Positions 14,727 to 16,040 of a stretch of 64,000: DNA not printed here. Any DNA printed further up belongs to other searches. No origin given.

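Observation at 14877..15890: Thioesterase (hotdog) - HCCA isomerase/DsbA-like fusion gene downstream of EctC-EctC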

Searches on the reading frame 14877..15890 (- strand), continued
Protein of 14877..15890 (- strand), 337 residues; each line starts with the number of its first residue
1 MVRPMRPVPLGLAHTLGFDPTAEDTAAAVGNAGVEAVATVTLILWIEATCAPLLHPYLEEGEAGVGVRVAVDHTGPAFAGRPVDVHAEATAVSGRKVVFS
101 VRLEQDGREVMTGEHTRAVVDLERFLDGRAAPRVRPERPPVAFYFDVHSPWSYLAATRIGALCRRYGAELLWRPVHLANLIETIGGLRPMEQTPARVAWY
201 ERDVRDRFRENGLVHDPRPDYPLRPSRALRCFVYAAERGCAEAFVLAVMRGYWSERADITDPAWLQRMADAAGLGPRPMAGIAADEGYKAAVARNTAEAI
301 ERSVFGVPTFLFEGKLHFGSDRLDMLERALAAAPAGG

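Call 12: find_encoding_contigs(protein=P0011, flank=10000, max_places=2)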
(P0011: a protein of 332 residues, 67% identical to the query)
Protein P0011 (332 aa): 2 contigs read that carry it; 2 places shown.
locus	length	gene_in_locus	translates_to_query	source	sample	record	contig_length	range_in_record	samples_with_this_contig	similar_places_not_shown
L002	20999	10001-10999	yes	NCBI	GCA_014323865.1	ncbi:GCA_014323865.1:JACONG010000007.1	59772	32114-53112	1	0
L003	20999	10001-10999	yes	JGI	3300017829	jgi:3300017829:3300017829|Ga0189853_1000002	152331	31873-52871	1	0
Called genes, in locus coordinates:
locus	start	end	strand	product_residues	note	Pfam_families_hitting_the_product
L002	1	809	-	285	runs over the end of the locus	PF00528:BPD_transp_1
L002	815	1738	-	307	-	PF00528:BPD_transp_1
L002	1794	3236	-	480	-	PF01547:SBP_bac_1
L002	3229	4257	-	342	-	PF04198:Sugar-bind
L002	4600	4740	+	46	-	-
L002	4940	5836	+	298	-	-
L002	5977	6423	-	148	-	PF05721:PhyH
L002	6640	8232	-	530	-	PF00501:AMP-binding, PF13193:AMP-binding_C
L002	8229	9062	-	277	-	-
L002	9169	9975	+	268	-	PF05721:PhyH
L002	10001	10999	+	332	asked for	PF22636:FlK, PF03061:4HBT (weak), PF01323:DSBA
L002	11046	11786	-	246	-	PF00892:EamA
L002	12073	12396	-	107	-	-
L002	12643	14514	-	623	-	PF00528:BPD_transp_1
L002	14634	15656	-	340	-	PF13191:AAA_16 (faint), PF00005:ABC_tran, PF13304:AAA_21 (faint)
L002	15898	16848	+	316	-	PF04069:OpuAC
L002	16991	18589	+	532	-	PF00496:SBP_bac_5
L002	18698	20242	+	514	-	PF06253:MTTB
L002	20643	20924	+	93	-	PF03466:LysR_substrate (weak)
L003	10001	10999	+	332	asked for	PF22636:FlK, PF03061:4HBT (weak), PF01323:DSBA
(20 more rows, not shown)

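Call 13: find_encoding_contigs(protein=P0119, flank=10000, max_places=2)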
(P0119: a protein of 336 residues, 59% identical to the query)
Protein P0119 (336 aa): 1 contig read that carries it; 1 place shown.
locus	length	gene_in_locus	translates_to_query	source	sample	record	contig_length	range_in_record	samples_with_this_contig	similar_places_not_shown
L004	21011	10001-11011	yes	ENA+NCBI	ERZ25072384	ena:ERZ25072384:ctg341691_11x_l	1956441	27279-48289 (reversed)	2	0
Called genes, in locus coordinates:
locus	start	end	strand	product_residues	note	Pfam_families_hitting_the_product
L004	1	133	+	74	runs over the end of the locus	PF02604:PhdYeFM_antitox (weak)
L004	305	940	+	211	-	PF01243:PNPOx_N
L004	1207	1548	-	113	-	PF18480:DUF5615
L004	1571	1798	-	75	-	PF04255:DUF433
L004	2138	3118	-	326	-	PF08240:ADH_N, PF00107:ADH_zinc_N, PF13602:ADH_zinc_N_2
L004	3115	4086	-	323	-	PF08240:ADH_N, PF00107:ADH_zinc_N, PF13602:ADH_zinc_N_2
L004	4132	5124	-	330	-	PF19420:DDAH_eukar, PF02274:ADI (weak)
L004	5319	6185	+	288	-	PF00941:FAD_binding_5, PF03450:CO_deh_flav_C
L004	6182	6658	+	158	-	PF00111:Fer2, PF01799:Fer2_2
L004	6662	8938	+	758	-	PF01315:Ald_Xan_dh_C, PF02738:MoCoBD_1, PF20256:MoCoBD_2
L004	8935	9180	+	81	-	PF02597:ThiS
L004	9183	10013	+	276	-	PF05721:PhyH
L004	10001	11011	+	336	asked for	PF22636:FlK, PF01323:DSBA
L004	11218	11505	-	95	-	-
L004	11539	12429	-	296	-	PF00892:EamA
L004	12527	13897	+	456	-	PF00120:Gln-synt_C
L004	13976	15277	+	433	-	PF00909:Ammonium_transp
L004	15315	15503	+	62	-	-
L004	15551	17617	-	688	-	PF00724:Oxidored_FMN, PF07992:Pyr_redox_2 (weak), PF00070:Pyr_redox (faint), PF03486:HI0933_like (weak), PF12831:FAD_oxidored (weak), PF13450:NAD_binding_8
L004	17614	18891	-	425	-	PF12323:HTH_OrfB_IS605, PF01385:OrfB_IS605, PF07282:Cas12f1-like_TNB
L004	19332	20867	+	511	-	PF02661:Fic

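Call 14: find_related_loci(query=A1, collection=genome_contigs, flank=10000)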
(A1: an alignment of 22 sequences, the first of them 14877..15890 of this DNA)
Query A1 (337 aa) in genome_contigs; peptide patterns used: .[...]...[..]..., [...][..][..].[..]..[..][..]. (x = any residue, [..] = any of these).
131 stretches matched a pattern; 84 encode a relative of the query (tblastn E <= 1e-3); the best 80 are kept; 80 distinct loci.
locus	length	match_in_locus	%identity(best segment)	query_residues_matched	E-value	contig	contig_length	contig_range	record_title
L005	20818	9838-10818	66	5-331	9e-143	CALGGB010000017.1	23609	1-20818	MAG TPA_asm: uncultured Rhodospirillaceae bacterium isolate ERR2206780_bin.111_CONCOCT_v1.1_MAG genome assembly, contig:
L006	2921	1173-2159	67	3-331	2e-147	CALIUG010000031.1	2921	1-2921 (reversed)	MAG: uncultured Alphaproteobacteria bacterium isolate S1_Bin_Bin_233_1 genome assembly, contig: c_000000972656, whole ge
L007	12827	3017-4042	65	5-330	2e-139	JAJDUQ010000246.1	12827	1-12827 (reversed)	MAG: Gammaproteobacteria bacterium isolate jk18x1bzbins.85 k141_187737, whole genome shotgun sequence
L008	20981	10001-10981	64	5-331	4e-138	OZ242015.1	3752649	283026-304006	MAG: Alphaproteobacteria bacterium isolate 50360e3c-73a9-49b7-927d-5f9a8779493f genome assembly, chromosome: 1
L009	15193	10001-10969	65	5-327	1e-136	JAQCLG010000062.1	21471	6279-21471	MAG: Proteobacteria bacterium isolate casp40-mb.99 NODE_5842_length_21471_cov_0.093066, whole genome shotgun sequence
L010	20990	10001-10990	62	5-337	1e-132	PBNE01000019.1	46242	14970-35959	MAG: Rhodospirillaceae bacterium isolate SP197 MHASMcontig_2447273, whole genome shotgun sequence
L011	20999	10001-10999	61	2-334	1e-131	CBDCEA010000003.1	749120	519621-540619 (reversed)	MAG: Alphaproteobacteria bacterium isolate acfa3c97-71bc-419c-b48f-b1c48e78630c genome assembly, contig: contig_3, whole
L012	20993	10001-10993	59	5-332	1e-117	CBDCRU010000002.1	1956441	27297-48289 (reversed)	MAG: Alphaproteobacteria bacterium isolate 004192cc-7be1-4318-a486-98437b1b10df genome assembly, contig: contig_2, whole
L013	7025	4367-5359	58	5-332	3e-117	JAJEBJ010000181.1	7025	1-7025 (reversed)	MAG: Alphaproteobacteria bacterium isolate jk18x9bins.14 k141_506814, whole genome shotgun sequence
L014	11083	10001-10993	58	5-332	8e-117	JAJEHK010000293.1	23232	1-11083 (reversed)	MAG: Alphaproteobacteria bacterium isolate p16x60bins.4 k141_349166, whole genome shotgun sequence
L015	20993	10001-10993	57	5-332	2e-116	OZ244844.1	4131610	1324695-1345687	MAG: Alphaproteobacteria bacterium isolate d5e27bab-34fd-41d3-b671-866094b33863 genome assembly, chromosome: 1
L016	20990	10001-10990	58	5-331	1e-115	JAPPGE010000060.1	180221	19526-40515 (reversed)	MAG: bacterium isolate RHO1_bin_48 NODE_132_length_180221_cov_11.140243, whole genome shotgun sequence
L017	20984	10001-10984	58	5-331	1e-115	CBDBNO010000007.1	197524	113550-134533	MAG: Alphaproteobacteria bacterium isolate 3b2a6145-dd22-4f5c-8966-122b708bad15 genome assembly, contig: contig_7, whole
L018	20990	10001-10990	58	5-331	2e-115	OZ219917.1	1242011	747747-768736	MAG: Alphaproteobacteria bacterium isolate 577a58ff-f287-4036-b764-1fe737d1fd49 genome assembly, chromosome: 1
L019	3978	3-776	67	75-332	9e-117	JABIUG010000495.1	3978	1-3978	MAG: Rhodospirillaceae bacterium isolate SI072_bin42 k141_3432556, whole genome shotgun sequence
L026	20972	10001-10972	49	3-328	8e-99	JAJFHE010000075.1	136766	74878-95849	MAG: Hyphomicrobiales bacterium isolate OFTM97 OFTM97_74, whole genome shotgun sequence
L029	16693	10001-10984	45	1-330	1e-87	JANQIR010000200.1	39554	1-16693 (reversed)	MAG: Aestuariivirgaceae bacterium isolate PL24a_bin.60 k99_1063325, whole genome shotgun sequence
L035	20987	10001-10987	46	5-332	4e-83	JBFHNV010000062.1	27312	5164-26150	MAG: Gammaproteobacteria bacterium isolate Mix_sand08.2021.06.D.37 k141_828711_length_27312_cov_11.3543, whole genome sh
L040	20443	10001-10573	51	141-331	5e-57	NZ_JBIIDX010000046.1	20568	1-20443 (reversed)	MAG: Aestuariivirga sp. isolate ME2000-08-17pf_3300042335_group1_bin81 Rohwer_bin1923_scaffold_1622_c1, whole genome sho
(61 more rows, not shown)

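Call 17: search_protein_families(library=ncbifam, proteins=[L002:9169-9975:+, L004:9183-10013:+, L002:8229-9062:-, L002:6640-8232:-, L002:5977-6423:-, L002:4940-5836:+], max_evalue=0.001)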
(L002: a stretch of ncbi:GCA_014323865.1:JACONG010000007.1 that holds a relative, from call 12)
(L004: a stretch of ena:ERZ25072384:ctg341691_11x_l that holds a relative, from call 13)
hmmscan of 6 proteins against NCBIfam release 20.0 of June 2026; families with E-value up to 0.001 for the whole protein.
L002:9169-9975:+ (268 aa): 0 families

L004:9183-10013:+ (276 aa): 0 families

L002:8229-9062:- (277 aa): 0 families

L002:6640-8232:- (530 aa): 106 families (the best 25 are shown)
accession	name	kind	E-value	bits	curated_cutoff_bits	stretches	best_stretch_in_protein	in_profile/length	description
NF004837.0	PRK06187.1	subfamily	2.4e-113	379.2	476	1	10-526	9-527/531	long-chain-fatty-acid--CoA ligase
NF005801.1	PRK07656.1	equivalog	7.2e-105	351.5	657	1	11-518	3-500/500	FadD3 family acyl-CoA ligase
NF009233.0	PRK12583.1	subfamily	7.4e-98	328.3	832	1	10-518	19-547/558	fatty acid CoA ligase family protein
NF005676.0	PRK07470.1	equivalog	3.1e-92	309.9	774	1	8-527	19-535/544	acyl-CoA synthetase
NF005702.0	PRK07514.1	subfamily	1.3e-88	297.6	558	1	22-520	17-499/506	malonyl-CoA synthase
NF006182.0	PRK08316.1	subfamily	3.5e-86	289.8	663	1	10-523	12-519/523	fatty acyl-CoA synthetase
NF006572.0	PRK09088.1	equivalog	4.8e-84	282.8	696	2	124-521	91-487/491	acyl-CoA synthetase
NF005307.0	PRK06839.1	equivalog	6.1e-79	265.9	748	1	14-521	7-493/496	o-succinylbenzoate--CoA ligase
NF052580.1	Str24CoAsynCasG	equivalog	1.6e-78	264.4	750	1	17-517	48-546/548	steroid-24-oyl-CoA synthetase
NF004114.0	PRK05605.1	equivalog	2.7e-76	257.1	766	2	163-524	208-572/575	long-chain-fatty-acid--CoA ligase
NF004822.0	PRK06178.1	equivalog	1.5e-73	248.3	782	1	5-523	33-569/571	acyl-CoA synthetase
NF052269.1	Staph_lig_FadD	equivalog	3.2e-73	246.8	650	1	27-523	17-495/499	long-chain-fatty-acid--CoA ligase FadD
NF004758.0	PRK06087.1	equivalog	1.9e-71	241.1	736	1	17-527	32-541/548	medium-chain fatty-acid--CoA ligase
NF004814.0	PRK06164.1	equivalog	1.1e-70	238.8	677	1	15-506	16-512/540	acyl-CoA synthetase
NF006020.0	PRK08162.1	subfamily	3.3e-67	227.1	677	1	19-523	29-540/545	acyl-CoA synthetase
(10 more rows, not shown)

L002:5977-6423:- (148 aa): 0 families

L002:4940-5836:+ (298 aa): 6 families
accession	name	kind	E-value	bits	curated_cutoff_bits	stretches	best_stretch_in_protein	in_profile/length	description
NF038032.1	CehA_McbA_metalo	domain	3.6e-24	85.7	80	1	11-233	1-227/315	CehA/McbA family metallohydrolase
NF041577.1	nside_bi_sphtase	equivalog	1.4e-06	27.7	400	1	16-59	5-47/276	3',5'-nucleoside bisphosphate phosphatase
NF006375.0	PRK08609.1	equivalog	1.5e-06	27.1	426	1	14-50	336-372/571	DNA polymerase/3'-5' exonuclease PolX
NF047791.1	RNaseRnm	equivalog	4e-05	23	375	1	16-50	4-38/275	RNase RNM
NF004981.0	PRK06361.1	equivalog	0.00022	20.7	117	0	16-51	3-38/217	histidinol phosphate phosphatase domain-containing protein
NF005928.0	PRK07945.1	equivalog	0.00049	19.6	250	1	13-50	98-135/337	PHP domain-containing protein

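Call 21: search_protein_families(library=pfam, proteins=[L002:8229-9062:-, L010:9150-9464:+, L010:9305-9655:+, L002:5977-6423:-, L002:4940-5836:+, L004:8935-9180:+, L002:9169-9975:+], max_evalue=1)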
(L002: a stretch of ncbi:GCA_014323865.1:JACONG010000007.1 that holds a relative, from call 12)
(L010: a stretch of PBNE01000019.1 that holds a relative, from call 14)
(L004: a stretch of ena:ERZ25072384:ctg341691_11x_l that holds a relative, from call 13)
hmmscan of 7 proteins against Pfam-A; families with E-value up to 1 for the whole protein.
L002:8229-9062:- (277 aa): 2 families
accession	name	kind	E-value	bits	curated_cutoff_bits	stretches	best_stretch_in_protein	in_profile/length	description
PF01261.30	AP_endonuc_2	-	0.00057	20.1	31.1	1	30-163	1-164/249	Xylose isomerase-like TIM barrel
PF13190.11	PDGLE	-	0.15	12.3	27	1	18-67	25-71/102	PDGLE domain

L010:9150-9464:+ (104 aa): 0 families

L010:9305-9655:+ (116 aa): 0 families

L002:5977-6423:- (148 aa): 2 families
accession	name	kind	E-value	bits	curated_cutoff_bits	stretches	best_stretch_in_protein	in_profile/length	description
PF05721.19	PhyH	-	1.6e-14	55.2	22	1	9-80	122-211/213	Phytanoyl-CoA dioxygenase (PhyH)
PF13759.12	2OG-FeII_Oxy_5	-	0.045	14.6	27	1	44-83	59-98/101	Putative 2OG-Fe(II) oxygenase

L002:4940-5836:+ (298 aa): 1 family
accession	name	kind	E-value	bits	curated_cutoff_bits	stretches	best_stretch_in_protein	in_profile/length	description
PF02811.25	PHP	-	0.00031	21.6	26.4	1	17-79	2-64/164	PHP domain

L004:8935-9180:+ (81 aa): 1 family
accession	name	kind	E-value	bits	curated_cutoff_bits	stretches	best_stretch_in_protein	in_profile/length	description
PF02597.26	ThiS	-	2.9e-09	37.8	22.5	1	4-81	1-76/76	ThiS family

L002:9169-9975:+ (268 aa): 1 family
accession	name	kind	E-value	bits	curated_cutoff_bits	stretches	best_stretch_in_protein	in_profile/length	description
PF05721.19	PhyH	-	2.5e-24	87.2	22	1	13-221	1-213/213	Phytanoyl-CoA dioxygenase (PhyH)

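Call 25: search_protein_families(library=pfam, proteins=[L029:6296-7681:+, L029:7685-9220:+, L029:9213-10016:+, L029:11002-11799:+, L040:4781-6148:+, L040:6145-7677:+, L040:7678-8451:+, L040:9959-10606:+, L035:8280-10004:+, L026:8796-9869:-], max_evalue=0.001)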
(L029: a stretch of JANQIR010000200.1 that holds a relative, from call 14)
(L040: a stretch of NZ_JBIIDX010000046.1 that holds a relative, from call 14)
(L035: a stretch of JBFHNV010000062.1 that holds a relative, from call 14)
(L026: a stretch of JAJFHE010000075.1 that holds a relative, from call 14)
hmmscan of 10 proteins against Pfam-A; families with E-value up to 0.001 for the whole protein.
L029:6296-7681:+ (461 aa): 2 families
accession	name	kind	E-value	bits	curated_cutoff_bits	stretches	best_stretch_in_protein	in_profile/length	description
PF01979.26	Amidohydro_1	-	1.9e-25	90.3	25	1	50-434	2-345/345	Amidohydrolase family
PF07969.17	Amidohydro_3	-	2.3e-07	31.1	29.7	1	93-399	151-447/472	Amidohydrolase family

L029:7685-9220:+ (511 aa): 1 family
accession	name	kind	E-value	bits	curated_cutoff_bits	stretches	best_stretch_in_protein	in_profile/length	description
PF00221.24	Lyase_aromatic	-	4.5e-183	609.6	27.3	1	15-471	3-465/466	Aromatic amino acid lyase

L029:9213-10016:+ (267 aa): 5 families
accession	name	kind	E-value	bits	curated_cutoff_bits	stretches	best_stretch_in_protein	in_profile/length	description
PF13561.12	adh_short_C2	-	2.5e-64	217.5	27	1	30-264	3-235/236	Enoyl-(Acyl carrier protein) reductase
PF00106.31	adh_short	-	3.4e-55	187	26.6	1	22-213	1-191/195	short chain dehydrogenase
PF08659.16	KR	-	6.2e-15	56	22.6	1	25-187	4-165/180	KR domain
PF01370.27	Epimerase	-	0.00019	21.4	20.9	1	25-190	2-161/240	NAD dependent epimerase/dehydratase family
PF23441.1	SDR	-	0.00071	19.5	27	1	72-211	63-201/258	SDR-like rossmann domain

L029:11002-11799:+ (265 aa): 1 family
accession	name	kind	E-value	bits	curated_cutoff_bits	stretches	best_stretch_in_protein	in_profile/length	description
PF05013.17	FGase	-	1.2e-73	248.4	28.9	1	16-233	2-219/219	N-formylglutamate amidohydrolase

L040:4781-6148:+ (455 aa): 2 families
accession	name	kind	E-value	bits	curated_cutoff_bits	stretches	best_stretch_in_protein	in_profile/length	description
PF01979.26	Amidohydro_1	-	3.4e-25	89.4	25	1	48-427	1-342/345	Amidohydrolase family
PF07969.17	Amidohydro_3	-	2.4e-06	27.7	29.7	1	247-408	289-459/472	Amidohydrolase family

L040:6145-7677:+ (510 aa): 1 family
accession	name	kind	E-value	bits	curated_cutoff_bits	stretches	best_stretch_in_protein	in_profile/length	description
PF00221.24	Lyase_aromatic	-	5.2e-182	606.1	27.3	1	10-468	2-465/466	Aromatic amino acid lyase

L040:7678-8451:+ (257 aa): 3 families
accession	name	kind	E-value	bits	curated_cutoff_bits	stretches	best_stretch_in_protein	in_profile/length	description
PF13561.12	adh_short_C2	-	1.3e-56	192.2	27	1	20-254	3-235/236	Enoyl-(Acyl carrier protein) reductase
PF00106.31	adh_short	-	6.2e-52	176.4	26.6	1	12-201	1-189/195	short chain dehydrogenase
PF08659.16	KR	-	1.2e-10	42.1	22.6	1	15-175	4-163/180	KR domain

L040:9959-10606:+ (215 aa): 1 family
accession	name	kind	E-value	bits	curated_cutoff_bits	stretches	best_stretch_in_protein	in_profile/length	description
PF01323.26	DSBA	-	8e-36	124.1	25.6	1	15-203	2-189/191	DSBA-like thioredoxin domain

L035:8280-10004:+ (574 aa): 2 families
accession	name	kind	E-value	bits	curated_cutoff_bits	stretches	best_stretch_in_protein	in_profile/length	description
PF00501.34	AMP-binding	-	5.1e-95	318.9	29.9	1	61-430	1-384/384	AMP-binding enzyme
PF13193.12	AMP-binding_C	-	5.2e-19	69.4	24.5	1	482-555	1-76/76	AMP-binding enzyme C-terminal domain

L026:8796-9869:- (357 aa): 1 family
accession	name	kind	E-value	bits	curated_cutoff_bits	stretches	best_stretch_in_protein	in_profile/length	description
PF02668.22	TauD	-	9.8e-29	101.5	27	1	56-319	11-267/267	Taurine catabolism dioxygenase TauD, TfdA family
